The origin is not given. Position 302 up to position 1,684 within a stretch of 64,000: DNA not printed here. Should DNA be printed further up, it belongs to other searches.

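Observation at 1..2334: cas9 is translationally coupled to an HUH/Y1 tyrosine-transposase-family gene in the cas1-cas2 slot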

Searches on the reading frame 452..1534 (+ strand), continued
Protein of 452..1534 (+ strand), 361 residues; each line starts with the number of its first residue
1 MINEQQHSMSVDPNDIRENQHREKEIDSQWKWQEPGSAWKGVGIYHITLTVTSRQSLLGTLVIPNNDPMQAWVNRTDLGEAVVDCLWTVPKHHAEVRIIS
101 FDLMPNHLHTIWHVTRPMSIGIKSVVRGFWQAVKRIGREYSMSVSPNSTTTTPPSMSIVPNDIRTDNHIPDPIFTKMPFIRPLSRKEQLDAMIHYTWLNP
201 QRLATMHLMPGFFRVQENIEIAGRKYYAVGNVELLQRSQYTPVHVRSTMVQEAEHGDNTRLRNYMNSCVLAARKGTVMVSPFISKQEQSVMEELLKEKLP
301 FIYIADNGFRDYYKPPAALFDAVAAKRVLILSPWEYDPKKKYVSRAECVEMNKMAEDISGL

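Call 54: find_encoding_contigs(protein=P0024, flank=5000, max_places=2)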
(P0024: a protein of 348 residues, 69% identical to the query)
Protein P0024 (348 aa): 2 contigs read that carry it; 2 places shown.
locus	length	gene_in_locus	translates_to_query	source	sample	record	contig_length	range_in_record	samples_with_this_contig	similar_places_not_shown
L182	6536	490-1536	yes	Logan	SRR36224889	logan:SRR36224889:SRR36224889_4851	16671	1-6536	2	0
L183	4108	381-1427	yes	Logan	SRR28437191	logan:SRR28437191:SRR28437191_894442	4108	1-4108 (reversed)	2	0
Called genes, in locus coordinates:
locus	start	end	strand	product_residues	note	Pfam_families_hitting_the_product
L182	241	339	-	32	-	-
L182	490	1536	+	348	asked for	-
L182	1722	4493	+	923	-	PF20464:MmeI_N, PF20465:MmeI_hel, PF20473:MmeI_Mtase, PF07669:Eco57I, PF20466:MmeI_TRD, PF20467:MmeI_C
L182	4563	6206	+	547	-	-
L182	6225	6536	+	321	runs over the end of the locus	-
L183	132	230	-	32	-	-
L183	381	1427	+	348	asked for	-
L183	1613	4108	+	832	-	?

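Call 55: search_protein_families(library=padloc, proteins=[window:452-1534:+, P0128, P0137, P0172, P0266], max_evalue=1)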
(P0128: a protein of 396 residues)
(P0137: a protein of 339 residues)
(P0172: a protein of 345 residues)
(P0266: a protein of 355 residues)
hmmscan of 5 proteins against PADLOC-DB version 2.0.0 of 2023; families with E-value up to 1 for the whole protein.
window:452-1534:+ (361 aa): 0 families

P0128 (396 aa): 0 families

P0137 (339 aa): 0 families

P0172 (345 aa): 0 families

P0266 (355 aa): 0 families
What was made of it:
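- Closest known: DprA/Smf and the DprA-like ShosA of the Shosta defence system. Different: No PADLOC hit (call 55).
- No hit to any PADLOC defence model for five family members (call 55).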

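Call 56: search_protein_families(library=phrogs, proteins=[window:452-1534:+, P0128, P0137, P0172, P0266], max_evalue=0.1)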
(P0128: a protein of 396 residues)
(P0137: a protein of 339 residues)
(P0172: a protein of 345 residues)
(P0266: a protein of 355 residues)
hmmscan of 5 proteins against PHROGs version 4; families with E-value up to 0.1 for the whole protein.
window:452-1534:+ (361 aa): 0 families

P0128 (396 aa): 1 family
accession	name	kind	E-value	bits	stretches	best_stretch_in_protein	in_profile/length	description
phrog_2577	-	integration and excision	0.055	14.7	0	75-102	49-76/134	transposase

P0137 (339 aa): 0 families

P0172 (345 aa): 0 families

P0266 (355 aa): 1 family
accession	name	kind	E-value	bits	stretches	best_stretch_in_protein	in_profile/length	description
phrog_2577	-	integration and excision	0.04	15.1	1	86-134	47-93/134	transposase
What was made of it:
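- Tried and rejected: There are no PADLOC hits, and only marginal PHROG transposase hits (E 0.04-0.055) in two of five members (calls 55, 56).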

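Call 63: find_encoding_contigs(protein=P0012, flank=4500, max_places=8)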
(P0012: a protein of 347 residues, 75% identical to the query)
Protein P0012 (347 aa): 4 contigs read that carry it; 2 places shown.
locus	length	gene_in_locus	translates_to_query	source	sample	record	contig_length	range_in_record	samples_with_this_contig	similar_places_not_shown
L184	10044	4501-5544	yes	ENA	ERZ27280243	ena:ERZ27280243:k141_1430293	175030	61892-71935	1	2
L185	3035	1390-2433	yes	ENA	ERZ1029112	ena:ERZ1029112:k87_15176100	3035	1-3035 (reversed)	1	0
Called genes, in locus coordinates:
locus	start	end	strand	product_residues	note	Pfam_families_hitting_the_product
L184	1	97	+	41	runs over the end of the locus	-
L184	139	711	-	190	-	PF06414:Zeta_toxin, PF13671:AAA_33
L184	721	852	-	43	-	-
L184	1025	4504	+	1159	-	PF01844:HNH (weak), PF13395:HNH_4, PF14279:HNH_5 (weak), PF18541:RuvC_III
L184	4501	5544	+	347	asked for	-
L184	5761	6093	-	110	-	PF09827:CRISPR_Cas2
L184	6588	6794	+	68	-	-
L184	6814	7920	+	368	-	PF03462:PCRF, PF00472:RF-1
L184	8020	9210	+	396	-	PF03051:Peptidase_C1_2 (weak), PF00112:Peptidase_C1 (weak), PF03051:Peptidase_C1_2 (weak)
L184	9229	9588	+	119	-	PF01205:Impact_N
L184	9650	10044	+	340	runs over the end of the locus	PF01553:Acyltransferase (weak)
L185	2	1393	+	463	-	?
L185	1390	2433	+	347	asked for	-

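Call 64: find_encoding_contigs(protein=P0008, flank=4500, max_places=8)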
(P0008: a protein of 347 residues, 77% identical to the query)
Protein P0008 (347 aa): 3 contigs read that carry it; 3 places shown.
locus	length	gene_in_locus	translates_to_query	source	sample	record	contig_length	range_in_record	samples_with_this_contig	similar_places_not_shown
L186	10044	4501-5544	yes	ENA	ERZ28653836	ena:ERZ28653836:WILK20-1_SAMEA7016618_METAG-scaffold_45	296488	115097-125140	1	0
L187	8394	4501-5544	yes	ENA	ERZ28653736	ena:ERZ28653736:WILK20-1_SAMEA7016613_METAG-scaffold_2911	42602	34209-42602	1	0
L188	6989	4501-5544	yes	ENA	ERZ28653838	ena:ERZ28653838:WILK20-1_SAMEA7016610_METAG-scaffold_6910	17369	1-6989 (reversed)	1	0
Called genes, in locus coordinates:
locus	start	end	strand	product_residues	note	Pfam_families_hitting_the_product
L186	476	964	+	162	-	PF02498:Bro-N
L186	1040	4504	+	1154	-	PF01844:HNH (weak), PF13395:HNH_4, PF14279:HNH_5 (weak), PF18541:RuvC_III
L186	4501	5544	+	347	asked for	-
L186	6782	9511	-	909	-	PF01326:PPDK_N, PF00391:PEP-utilizers, PF02896:PEP-utilizers_C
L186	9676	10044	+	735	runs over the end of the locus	PF03030:H_PPase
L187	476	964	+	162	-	PF02498:Bro-N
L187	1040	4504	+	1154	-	PF01844:HNH (weak), PF13395:HNH_4, PF14279:HNH_5 (weak), PF18541:RuvC_III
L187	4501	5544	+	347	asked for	-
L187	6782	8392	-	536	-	?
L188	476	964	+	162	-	PF02498:Bro-N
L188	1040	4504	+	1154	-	PF01844:HNH (weak), PF13395:HNH_4, PF14279:HNH_5 (weak), PF18541:RuvC_III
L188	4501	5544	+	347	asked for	-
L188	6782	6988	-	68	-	?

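Call 68: search_solved_structures(query=A2, max_evalue=1, show_alignments=2)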
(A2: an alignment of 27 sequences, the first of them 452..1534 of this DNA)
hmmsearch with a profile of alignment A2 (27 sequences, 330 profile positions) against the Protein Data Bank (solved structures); distinct sequences matched with E-value up to 1: 12.
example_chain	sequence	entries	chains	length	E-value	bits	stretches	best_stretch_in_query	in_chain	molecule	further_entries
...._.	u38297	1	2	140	0.0015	21.2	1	62-116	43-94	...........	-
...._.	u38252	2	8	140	0.0015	21.1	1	64-117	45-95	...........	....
2xma_A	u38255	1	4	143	0.0017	21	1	62-116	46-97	TRANSPOSASE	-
2ec2_A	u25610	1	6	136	0.021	17.4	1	60-94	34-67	136aa long hypothetical transposase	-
2f4f_A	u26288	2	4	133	0.031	16.8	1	56-93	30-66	Transposase, putative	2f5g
5mll_A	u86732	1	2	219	0.22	14.1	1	197-245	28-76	DNA processing chain A (DprA)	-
4ljr_A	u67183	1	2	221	0.22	14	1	197-245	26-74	DNA processing chain A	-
4ljk_A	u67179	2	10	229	0.22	14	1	197-245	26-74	DNA processing chain A (DprA)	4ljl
4er8_A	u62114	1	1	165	0.26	13.8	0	63-94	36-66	TnpArep for protein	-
9h77_A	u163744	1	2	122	0.3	13.6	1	278-308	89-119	Nb 3A02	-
2fyx_A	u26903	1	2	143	0.33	13.5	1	57-96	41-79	transposase, putative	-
4rk0_A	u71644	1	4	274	0.88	12.1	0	205-272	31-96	LacI family sugar-binding transcriptional regulator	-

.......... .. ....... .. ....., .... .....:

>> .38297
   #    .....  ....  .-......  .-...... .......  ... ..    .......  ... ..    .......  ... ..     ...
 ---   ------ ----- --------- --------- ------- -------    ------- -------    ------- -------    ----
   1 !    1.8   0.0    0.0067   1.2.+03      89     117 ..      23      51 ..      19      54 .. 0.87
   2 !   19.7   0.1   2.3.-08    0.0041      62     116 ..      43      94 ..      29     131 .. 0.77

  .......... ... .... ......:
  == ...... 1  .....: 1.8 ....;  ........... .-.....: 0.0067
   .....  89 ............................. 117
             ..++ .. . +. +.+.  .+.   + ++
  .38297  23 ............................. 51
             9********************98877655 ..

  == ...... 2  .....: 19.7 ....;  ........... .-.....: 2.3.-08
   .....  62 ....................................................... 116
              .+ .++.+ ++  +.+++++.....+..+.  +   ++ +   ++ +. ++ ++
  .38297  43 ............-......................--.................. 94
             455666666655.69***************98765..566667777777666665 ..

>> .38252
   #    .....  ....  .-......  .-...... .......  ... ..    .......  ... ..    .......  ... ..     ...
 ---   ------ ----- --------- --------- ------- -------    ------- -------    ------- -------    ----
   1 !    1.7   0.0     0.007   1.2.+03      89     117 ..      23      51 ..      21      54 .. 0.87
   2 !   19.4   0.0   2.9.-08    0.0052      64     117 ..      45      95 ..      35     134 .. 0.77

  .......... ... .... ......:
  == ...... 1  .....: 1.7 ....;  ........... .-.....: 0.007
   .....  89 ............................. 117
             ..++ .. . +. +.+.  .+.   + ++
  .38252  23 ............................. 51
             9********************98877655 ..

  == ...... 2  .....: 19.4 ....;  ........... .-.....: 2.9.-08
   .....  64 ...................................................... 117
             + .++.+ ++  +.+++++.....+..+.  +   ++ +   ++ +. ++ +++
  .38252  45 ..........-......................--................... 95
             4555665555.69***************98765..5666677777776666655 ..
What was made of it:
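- On Y1 HUH (TnpA_Y1) superfamily: It aligns to the ISDra2 TnpA HUH motif in the profile search (call 68).
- Closest known: DprA/Smf and the DprA-like ShosA of the Shosta defence system. Different: Sequence similarity is marginal (E 0.22, call 68).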

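Call 71: search_protein_families(library=pfam, proteins=[L095:5220-5675:+, L081:6350-7510:+, L180:4285-4977:+], max_evalue=0.01)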
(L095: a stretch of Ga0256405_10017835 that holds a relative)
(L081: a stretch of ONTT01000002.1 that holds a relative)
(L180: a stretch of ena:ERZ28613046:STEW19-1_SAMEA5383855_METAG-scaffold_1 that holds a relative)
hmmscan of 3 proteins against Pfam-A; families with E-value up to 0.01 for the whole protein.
L095:5220-5675:+ (152 aa): 0 families

L081:6350-7510:+ (387 aa): 5 families
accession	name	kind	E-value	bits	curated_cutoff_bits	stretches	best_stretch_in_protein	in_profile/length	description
PF02661.23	Fic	-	2.6e-11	44.6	24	1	122-227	2-93/93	Fic/DOC family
PF08220.18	HTH_DeoR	-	1.6e-08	34.6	21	1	330-369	1-40/57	DeoR-like helix-turn-helix domain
PF08279.18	HTH_11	-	7.5e-07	29.4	25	1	330-366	1-38/55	HTH domain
PF18495.6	VbhA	-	3.9e-05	24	25.9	1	46-86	6-46/47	Antitoxin VbhA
PF04545.22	Sigma70_r4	-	0.00022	21.1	24.1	1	324-362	2-39/50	Sigma-70, region 4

L180:4285-4977:+ (231 aa): 0 families

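Call 82: list_cluster_members(proteins=[window:452-1534:+, P0089, P0114, P0128, P0137, P0172, P0178, P0266, P0268, P0186])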
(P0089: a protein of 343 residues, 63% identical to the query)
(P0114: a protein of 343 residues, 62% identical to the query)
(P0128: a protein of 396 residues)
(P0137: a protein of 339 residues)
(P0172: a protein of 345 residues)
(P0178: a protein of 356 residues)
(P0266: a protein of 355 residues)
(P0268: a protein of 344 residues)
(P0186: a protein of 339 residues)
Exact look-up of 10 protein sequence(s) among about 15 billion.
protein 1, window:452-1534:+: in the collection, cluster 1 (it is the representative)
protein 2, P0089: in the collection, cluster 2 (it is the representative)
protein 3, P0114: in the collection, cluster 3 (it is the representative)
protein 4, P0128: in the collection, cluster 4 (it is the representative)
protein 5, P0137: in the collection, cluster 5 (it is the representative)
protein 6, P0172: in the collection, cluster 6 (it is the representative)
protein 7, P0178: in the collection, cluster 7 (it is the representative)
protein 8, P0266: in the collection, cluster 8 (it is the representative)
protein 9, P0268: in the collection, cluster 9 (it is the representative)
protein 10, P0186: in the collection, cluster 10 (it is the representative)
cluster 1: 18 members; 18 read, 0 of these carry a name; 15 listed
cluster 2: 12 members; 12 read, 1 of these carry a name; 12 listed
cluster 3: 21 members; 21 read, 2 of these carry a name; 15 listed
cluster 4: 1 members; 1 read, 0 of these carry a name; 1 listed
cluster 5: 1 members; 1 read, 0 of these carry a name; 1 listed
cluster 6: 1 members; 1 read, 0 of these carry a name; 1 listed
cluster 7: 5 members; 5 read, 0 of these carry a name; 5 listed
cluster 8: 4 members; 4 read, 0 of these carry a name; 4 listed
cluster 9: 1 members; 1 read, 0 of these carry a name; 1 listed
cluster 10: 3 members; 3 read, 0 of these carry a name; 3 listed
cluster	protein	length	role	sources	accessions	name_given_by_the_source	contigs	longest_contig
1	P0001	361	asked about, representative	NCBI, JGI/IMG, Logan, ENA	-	-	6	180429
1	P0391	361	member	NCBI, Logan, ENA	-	-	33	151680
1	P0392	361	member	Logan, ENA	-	-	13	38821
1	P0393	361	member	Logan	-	-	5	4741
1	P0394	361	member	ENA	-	-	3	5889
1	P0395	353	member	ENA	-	-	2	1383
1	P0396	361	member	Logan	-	-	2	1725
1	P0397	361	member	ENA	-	-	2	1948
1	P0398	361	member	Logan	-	-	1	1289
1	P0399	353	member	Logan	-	-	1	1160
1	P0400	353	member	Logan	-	-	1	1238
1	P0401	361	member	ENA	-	-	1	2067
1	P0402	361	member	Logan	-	-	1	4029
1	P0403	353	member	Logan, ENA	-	-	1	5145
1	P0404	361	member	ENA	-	-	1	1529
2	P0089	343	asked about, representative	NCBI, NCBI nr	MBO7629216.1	MAG: hypothetical protein J6S87_04640 [Bacteroidales bacterium] | hypothetical protein [Bacteroidales bacterium]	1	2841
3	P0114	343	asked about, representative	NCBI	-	-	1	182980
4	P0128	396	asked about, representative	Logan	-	-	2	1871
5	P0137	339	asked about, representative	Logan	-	-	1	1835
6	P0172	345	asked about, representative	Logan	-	-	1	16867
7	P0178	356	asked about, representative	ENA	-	-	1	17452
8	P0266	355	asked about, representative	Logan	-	-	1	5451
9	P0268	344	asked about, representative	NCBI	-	-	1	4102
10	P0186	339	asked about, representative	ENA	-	-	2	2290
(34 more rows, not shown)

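Call 89: search_dna_similar(query=window:452-1534:+, collection=plasmids, mode=protein, max_rows=10)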
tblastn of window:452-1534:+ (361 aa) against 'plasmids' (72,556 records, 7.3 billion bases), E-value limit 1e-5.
No match.

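Call 90: search_dna_similar(query=window:452-1534:+, collection=phages, mode=protein, max_rows=10)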
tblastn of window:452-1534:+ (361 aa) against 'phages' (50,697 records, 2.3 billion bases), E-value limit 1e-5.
No match.

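Call 91: find_related_loci(query=A1, collection=viral_contigs, flank=5000)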
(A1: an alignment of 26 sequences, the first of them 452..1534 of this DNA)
Query A1 (361 aa) in viral_contigs; peptide patterns used: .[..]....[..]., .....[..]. (x = any residue, [..] = any of these).
29 stretches matched a pattern, but none encodes a relative of the query by tblastn (E <= 1e-3).
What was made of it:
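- Tried and rejected: No relatives in PLSDB plasmids, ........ phages or IMG/VR contigs (calls 89-91).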
